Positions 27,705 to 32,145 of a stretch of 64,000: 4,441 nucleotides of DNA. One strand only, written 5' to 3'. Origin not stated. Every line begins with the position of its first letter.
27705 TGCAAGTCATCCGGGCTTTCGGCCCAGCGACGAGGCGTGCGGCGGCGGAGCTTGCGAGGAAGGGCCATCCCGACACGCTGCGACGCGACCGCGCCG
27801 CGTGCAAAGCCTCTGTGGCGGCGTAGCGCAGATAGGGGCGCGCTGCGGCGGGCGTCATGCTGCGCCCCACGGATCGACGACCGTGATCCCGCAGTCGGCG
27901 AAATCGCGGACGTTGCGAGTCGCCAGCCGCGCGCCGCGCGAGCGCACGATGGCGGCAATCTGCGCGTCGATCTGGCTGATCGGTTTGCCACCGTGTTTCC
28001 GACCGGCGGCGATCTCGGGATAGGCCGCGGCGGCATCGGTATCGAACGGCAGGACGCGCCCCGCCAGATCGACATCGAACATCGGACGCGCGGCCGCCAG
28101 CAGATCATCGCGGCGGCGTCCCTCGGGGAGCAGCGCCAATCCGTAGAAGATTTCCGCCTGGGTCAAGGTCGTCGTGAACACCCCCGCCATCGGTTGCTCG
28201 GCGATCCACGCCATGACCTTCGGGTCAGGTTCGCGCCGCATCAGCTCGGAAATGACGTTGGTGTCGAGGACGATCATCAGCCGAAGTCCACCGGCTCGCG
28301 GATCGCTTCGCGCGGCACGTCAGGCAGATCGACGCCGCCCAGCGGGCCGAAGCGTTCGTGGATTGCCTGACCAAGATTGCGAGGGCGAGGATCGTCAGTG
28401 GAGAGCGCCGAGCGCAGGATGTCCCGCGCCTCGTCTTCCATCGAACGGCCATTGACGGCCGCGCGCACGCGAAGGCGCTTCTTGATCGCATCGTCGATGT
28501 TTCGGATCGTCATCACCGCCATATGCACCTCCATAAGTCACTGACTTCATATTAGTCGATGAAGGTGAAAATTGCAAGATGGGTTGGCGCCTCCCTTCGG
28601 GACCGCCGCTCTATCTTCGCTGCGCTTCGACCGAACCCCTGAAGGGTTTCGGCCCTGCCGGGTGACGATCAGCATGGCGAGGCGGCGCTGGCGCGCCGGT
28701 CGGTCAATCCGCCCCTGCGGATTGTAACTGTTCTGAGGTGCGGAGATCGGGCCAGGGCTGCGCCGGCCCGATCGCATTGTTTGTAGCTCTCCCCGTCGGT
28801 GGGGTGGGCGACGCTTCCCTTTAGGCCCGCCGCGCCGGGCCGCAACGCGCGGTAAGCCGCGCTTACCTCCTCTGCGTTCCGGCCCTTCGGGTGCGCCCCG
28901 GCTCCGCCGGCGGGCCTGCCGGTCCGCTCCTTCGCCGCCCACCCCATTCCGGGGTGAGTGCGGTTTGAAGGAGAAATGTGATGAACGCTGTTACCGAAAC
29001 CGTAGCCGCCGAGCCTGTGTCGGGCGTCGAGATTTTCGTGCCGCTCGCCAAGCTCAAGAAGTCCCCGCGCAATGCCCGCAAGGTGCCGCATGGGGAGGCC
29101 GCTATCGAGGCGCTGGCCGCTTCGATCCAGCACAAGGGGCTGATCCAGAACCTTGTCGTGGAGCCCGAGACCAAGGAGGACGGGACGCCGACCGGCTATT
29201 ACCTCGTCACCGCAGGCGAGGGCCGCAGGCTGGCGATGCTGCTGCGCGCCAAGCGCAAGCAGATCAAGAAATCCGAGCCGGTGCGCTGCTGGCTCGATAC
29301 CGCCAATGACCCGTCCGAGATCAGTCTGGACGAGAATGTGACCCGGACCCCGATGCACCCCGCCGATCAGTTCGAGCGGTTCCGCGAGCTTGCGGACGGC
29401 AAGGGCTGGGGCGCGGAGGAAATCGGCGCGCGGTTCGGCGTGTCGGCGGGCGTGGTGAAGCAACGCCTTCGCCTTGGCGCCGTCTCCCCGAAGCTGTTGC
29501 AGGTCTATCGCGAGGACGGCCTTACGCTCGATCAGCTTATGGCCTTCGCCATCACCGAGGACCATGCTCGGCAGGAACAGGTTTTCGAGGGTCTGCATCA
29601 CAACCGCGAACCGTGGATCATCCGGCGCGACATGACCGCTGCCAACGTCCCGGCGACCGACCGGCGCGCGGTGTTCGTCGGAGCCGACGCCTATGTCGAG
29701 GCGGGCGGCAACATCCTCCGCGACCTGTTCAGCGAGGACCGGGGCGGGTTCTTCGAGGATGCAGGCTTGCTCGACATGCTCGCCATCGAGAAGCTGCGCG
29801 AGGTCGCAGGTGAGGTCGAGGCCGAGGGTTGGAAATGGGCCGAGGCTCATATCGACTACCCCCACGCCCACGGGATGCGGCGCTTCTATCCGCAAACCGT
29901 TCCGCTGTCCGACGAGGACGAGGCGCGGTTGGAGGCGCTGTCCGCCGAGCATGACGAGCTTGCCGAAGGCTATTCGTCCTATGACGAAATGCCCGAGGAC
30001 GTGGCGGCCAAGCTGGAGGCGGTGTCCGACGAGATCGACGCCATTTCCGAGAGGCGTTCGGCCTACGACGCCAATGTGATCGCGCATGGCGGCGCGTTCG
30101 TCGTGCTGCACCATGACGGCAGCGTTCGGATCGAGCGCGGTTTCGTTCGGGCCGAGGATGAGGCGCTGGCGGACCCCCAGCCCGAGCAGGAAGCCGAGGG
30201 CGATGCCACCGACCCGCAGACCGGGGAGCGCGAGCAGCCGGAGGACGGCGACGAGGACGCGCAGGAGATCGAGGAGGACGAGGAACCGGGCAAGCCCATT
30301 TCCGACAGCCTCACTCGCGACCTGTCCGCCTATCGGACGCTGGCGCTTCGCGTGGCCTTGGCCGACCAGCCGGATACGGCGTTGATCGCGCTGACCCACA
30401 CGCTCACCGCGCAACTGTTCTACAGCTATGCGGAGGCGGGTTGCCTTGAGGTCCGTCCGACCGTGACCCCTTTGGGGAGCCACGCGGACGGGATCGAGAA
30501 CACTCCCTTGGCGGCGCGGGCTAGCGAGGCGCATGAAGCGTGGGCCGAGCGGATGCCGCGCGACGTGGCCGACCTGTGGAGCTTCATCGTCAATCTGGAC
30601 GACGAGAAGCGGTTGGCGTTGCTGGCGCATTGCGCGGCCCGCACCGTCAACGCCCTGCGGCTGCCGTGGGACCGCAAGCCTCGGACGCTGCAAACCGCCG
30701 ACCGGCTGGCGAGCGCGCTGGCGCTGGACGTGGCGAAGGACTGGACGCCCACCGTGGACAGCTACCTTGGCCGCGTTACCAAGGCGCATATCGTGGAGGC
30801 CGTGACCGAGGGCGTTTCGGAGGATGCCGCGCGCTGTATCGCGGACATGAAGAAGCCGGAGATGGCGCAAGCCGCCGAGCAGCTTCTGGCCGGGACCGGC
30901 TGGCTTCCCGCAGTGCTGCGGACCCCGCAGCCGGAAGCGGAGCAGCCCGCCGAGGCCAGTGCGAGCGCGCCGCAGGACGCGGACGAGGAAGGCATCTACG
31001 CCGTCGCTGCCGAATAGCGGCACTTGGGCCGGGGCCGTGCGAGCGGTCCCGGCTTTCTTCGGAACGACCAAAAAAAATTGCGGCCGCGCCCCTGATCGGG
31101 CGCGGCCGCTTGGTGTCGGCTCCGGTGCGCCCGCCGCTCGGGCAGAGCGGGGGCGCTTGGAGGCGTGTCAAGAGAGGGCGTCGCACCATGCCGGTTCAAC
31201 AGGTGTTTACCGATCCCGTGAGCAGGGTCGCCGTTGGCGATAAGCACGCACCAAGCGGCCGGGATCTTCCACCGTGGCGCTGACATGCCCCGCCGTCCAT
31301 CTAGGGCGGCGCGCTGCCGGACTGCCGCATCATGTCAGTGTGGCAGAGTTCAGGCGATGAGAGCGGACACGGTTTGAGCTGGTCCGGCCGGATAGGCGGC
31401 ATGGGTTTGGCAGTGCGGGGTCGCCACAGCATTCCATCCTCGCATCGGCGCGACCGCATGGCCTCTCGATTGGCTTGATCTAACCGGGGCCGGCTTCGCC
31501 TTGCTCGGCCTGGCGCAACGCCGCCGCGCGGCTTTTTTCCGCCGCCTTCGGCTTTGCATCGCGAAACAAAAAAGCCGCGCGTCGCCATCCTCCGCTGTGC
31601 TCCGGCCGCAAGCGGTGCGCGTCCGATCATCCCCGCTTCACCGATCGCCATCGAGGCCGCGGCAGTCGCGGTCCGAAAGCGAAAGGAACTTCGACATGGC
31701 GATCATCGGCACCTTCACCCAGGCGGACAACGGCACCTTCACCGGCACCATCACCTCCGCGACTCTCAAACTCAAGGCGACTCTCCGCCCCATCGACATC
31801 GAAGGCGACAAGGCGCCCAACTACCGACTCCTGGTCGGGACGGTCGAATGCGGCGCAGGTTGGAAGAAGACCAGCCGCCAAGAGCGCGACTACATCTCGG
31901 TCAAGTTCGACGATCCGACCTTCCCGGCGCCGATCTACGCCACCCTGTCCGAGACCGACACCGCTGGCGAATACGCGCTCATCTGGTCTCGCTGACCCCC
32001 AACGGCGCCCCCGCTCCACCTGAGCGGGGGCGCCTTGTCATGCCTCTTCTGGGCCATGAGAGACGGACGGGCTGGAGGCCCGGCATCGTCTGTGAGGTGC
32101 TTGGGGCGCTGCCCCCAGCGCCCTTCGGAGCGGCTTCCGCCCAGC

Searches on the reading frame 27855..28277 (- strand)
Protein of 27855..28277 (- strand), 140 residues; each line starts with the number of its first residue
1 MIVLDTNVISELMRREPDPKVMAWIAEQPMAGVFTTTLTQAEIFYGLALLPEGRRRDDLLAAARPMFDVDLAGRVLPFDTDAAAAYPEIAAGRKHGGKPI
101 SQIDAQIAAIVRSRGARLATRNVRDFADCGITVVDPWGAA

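Call 94: search_protein_families(library=pfam, proteins=[window:27855-28277:-], max_evalue=0.01)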
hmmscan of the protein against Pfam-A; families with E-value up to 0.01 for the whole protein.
window:27855-28277:- (140 aa): 1 family
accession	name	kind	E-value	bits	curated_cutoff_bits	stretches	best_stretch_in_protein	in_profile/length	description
PF01850.27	PIN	-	1.5e-15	58.3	23.6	1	2-126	1-114/120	PIN domain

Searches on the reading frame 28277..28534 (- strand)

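Call 94: search_protein_families(library=pfam, proteins=[window:28277-28534:-], max_evalue=0.01)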
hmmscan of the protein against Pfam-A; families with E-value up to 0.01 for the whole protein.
window:28277-28534:- (85 aa): 1 family
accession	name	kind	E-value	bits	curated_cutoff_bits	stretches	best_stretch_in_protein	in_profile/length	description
PF22513.2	FitA-like_RHH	-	4.4e-19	68.6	27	1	6-44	1-39/39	Antitoxin FitA-like, ribbon-helix-helix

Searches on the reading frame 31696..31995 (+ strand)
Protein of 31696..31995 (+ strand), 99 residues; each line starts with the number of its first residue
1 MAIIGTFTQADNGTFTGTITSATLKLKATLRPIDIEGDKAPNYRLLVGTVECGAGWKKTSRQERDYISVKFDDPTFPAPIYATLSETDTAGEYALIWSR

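Call 6: search_protein_families(library=pfam, proteins=[window:31696-31995:+], max_evalue=0.01)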
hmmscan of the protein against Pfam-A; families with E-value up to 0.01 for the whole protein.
window:31696-31995:+ (99 aa): 1 family
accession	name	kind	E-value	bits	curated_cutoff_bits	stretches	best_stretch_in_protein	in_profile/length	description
PF05284.17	DUF736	-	1.3e-30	105.7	22.1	1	4-99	2-98/99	Protein of unknown function (DUF736)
